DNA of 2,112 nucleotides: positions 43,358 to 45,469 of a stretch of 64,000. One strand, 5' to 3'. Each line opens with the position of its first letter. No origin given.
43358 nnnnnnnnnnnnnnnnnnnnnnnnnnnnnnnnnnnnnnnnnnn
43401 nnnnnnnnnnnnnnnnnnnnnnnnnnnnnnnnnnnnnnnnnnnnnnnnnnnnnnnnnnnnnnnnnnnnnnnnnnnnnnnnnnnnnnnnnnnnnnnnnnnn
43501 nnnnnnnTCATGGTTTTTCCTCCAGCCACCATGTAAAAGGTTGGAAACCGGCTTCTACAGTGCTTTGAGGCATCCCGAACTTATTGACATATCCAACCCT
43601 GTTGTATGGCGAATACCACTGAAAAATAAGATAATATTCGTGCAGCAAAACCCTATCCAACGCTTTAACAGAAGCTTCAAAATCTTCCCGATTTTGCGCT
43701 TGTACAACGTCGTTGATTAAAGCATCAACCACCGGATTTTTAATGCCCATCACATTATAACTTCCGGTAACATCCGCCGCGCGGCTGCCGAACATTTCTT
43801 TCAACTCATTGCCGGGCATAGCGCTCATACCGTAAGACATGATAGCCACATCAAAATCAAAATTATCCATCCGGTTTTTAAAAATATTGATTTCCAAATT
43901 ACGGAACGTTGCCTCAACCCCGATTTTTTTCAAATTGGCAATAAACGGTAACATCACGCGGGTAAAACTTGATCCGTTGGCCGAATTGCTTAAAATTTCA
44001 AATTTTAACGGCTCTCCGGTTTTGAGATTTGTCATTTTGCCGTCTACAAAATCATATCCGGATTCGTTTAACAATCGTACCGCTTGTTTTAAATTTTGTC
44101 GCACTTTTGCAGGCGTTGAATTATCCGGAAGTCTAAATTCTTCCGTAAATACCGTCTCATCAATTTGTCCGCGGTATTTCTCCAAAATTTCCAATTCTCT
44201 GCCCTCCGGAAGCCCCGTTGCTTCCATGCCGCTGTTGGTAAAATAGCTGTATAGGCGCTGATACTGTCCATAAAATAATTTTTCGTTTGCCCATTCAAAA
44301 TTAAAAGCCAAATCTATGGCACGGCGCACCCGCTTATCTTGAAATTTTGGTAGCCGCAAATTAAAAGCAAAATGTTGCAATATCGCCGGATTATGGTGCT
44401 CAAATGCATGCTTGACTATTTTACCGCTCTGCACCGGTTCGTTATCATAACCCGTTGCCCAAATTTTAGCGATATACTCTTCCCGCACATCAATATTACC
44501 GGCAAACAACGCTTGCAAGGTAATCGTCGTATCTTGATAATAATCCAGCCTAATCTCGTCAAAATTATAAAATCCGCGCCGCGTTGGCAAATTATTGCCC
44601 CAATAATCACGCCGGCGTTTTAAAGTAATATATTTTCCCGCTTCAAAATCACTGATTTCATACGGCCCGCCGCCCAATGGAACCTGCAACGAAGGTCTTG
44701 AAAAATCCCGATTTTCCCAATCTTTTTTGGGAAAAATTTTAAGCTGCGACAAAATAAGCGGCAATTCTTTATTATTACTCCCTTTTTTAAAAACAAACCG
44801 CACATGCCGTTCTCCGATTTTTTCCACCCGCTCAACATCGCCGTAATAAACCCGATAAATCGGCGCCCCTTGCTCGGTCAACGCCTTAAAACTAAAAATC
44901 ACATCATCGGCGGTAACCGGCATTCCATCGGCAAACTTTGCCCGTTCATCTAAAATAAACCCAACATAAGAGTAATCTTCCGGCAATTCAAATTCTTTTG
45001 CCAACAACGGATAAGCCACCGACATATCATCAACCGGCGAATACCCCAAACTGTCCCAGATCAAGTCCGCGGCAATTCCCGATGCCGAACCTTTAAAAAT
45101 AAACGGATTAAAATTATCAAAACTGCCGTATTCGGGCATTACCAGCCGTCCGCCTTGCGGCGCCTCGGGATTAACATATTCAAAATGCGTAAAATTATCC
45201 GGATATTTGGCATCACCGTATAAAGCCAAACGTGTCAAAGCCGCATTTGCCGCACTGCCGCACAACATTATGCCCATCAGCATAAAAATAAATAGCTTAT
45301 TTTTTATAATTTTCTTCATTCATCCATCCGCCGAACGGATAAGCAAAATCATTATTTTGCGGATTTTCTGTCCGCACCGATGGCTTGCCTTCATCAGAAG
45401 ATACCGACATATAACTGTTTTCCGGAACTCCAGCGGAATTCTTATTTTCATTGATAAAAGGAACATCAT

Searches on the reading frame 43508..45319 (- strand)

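Call 98: search_protein_families(library=pfam, proteins=[window:43508-45319:-], max_evalue=0.00001)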
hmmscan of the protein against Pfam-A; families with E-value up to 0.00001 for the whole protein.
window:43508-45319:- (603 aa): 1 family
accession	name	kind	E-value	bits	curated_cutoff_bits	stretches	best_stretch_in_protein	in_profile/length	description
PF00496.27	SBP_bac_5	-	2.7e-61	208.2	32.4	1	103-510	3-360/368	Bacterial extracellular solute-binding proteins, family 5 Middle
